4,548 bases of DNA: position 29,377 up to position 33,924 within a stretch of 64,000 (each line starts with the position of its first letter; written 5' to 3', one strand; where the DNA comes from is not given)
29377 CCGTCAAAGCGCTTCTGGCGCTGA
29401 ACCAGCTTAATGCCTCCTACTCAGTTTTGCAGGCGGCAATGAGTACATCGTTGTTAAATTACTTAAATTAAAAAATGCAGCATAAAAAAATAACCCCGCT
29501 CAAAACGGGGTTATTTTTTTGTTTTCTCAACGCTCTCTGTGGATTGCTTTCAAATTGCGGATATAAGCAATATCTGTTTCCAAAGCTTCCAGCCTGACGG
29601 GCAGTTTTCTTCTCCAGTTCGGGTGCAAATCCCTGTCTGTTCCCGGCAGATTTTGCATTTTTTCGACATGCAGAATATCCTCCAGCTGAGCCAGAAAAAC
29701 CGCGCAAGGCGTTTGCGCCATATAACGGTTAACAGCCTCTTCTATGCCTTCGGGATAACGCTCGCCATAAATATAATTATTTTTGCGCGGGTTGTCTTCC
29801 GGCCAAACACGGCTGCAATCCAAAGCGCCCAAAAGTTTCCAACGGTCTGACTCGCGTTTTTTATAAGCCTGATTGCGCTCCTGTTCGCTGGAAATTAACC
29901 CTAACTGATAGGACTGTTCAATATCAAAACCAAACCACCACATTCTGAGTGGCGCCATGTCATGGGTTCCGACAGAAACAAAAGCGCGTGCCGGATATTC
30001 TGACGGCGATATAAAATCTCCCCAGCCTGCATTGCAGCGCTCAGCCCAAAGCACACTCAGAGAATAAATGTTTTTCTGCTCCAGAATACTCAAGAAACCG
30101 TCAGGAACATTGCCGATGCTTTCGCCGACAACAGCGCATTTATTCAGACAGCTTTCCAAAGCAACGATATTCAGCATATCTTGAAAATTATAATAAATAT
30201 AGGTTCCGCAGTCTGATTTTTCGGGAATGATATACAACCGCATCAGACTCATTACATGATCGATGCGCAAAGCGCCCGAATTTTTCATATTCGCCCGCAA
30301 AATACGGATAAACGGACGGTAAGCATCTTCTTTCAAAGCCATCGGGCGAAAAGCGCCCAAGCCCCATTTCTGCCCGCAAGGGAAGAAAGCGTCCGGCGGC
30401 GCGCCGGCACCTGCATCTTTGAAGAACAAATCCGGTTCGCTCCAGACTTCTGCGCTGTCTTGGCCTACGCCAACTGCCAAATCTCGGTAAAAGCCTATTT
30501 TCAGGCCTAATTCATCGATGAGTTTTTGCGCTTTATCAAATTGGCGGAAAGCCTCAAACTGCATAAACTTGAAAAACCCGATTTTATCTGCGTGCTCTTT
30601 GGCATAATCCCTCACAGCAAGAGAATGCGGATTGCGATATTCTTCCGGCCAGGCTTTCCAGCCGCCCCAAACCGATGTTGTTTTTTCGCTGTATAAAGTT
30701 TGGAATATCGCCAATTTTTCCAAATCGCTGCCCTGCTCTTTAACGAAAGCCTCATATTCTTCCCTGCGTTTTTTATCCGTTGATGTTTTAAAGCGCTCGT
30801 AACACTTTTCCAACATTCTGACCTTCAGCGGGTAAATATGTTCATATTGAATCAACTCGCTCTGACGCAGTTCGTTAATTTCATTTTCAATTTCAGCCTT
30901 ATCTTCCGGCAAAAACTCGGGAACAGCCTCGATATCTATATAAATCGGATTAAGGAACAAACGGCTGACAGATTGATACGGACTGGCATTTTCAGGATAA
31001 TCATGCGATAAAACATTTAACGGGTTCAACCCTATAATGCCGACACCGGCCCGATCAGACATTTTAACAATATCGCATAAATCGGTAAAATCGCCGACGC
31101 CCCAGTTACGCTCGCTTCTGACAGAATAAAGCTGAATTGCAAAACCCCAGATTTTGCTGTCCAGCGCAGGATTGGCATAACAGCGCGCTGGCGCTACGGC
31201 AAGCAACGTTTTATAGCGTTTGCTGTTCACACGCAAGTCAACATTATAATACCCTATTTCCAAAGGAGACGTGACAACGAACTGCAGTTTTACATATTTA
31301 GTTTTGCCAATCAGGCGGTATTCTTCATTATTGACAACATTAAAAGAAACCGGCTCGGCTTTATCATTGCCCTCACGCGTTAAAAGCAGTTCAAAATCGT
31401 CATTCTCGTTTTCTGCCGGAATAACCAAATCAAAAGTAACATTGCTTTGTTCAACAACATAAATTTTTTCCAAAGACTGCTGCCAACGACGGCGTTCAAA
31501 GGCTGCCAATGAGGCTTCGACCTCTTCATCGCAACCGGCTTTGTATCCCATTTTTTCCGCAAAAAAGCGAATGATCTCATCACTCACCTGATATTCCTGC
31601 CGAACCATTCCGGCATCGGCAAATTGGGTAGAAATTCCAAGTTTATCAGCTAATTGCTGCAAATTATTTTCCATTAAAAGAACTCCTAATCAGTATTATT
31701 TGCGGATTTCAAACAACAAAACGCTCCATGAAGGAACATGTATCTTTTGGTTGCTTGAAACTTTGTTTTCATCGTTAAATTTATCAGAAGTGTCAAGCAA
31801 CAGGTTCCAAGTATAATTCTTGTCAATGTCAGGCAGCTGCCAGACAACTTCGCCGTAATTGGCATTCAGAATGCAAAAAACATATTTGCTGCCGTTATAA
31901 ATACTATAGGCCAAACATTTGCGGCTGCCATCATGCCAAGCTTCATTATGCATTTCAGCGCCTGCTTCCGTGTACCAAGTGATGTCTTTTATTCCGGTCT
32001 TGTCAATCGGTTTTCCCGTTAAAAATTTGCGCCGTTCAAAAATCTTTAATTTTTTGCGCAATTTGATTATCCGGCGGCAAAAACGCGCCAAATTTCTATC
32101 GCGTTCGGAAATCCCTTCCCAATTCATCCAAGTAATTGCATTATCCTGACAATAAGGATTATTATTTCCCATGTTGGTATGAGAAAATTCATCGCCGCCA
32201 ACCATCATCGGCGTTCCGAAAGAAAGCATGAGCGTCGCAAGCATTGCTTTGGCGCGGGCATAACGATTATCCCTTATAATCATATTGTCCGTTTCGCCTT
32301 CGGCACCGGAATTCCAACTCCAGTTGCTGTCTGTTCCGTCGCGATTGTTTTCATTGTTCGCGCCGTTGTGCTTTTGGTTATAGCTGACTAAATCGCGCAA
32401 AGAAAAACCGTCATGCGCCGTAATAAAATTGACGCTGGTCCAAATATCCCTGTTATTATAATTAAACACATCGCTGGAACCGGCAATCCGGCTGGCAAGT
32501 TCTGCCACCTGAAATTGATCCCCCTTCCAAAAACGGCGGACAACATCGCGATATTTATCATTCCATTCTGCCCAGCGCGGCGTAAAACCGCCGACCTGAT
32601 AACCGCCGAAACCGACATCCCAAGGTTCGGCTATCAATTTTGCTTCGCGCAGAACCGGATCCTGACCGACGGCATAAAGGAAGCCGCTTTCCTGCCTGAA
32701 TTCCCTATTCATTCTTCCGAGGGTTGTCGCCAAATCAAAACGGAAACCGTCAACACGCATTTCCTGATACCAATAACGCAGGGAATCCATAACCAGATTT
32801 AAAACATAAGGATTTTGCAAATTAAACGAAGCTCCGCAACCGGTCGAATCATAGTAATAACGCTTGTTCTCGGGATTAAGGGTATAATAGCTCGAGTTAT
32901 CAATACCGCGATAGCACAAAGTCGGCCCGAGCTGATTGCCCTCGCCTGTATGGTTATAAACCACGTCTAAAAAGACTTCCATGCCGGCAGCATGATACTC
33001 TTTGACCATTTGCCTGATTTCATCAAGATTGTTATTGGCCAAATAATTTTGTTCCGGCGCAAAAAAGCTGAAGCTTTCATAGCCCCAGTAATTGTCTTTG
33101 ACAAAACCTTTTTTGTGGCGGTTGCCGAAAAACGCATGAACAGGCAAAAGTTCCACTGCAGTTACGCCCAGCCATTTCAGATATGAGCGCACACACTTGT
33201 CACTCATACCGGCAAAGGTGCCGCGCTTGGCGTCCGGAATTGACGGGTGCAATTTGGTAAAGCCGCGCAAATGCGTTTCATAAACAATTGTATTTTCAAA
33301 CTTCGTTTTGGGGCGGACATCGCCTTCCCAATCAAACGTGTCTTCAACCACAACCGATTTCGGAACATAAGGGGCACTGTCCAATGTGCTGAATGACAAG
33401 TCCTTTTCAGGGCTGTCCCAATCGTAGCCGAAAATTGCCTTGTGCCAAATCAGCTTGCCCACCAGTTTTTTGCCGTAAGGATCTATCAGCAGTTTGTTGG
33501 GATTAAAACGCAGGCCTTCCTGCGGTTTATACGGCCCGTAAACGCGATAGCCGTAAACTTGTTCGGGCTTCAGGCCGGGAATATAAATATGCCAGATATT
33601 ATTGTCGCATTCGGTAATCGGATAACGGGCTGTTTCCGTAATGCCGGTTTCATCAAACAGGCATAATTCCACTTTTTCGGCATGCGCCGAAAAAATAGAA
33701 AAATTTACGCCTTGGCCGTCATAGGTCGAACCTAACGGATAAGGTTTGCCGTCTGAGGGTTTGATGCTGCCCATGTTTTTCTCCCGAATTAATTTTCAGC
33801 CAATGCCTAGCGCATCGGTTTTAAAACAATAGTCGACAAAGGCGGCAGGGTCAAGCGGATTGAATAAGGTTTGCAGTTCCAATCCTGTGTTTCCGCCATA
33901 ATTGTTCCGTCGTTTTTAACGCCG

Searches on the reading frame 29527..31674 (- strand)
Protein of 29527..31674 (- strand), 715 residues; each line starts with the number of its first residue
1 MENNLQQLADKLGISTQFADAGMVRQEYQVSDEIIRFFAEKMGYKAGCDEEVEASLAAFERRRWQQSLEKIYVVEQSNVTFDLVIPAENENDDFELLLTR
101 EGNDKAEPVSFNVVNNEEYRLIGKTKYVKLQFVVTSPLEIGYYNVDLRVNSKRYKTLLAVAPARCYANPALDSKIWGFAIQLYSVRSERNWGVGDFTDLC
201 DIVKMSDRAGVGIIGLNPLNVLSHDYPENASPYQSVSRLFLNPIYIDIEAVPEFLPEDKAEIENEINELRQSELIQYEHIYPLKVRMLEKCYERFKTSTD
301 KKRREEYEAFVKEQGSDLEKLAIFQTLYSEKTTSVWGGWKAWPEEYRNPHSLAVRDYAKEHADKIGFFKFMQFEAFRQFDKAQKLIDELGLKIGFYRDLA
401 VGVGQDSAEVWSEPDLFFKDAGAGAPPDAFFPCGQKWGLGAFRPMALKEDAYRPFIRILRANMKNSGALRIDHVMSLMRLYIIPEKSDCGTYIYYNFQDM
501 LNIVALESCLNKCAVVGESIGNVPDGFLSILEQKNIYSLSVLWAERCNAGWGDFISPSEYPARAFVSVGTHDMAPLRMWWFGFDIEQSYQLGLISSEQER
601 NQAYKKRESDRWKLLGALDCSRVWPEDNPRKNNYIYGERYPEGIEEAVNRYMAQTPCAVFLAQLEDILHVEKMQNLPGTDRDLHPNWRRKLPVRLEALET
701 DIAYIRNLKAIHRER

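Call 52: search_protein_families(library=pfam, proteins=[window:29527-31674:-], max_evalue=0.00001)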
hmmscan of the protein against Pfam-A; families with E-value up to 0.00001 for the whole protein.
window:29527-31674:- (715 aa): 1 family
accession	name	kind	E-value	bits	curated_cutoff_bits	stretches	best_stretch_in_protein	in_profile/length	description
PF02446.23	Glyco_hydro_77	-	2.4e-113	379.9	25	1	180-692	1-460/465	4-alpha-glucanotransferase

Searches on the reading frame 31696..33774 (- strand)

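Call 52: search_protein_families(library=pfam, proteins=[window:31696-33774:-], max_evalue=0.00001)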
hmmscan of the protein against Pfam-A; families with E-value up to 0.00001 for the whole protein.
window:31696-33774:- (692 aa): 2 families
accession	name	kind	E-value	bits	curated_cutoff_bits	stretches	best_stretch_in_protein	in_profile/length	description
PF02922.24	CBM_48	-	7.8e-20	71.4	22.4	1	13-101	1-83/83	Carbohydrate-binding module 48 (Isoamylase N-terminal domain)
PF00128.31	Alpha-amylase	-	5.8e-16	59.2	22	2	183-279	14-95/446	Alpha amylase, catalytic domain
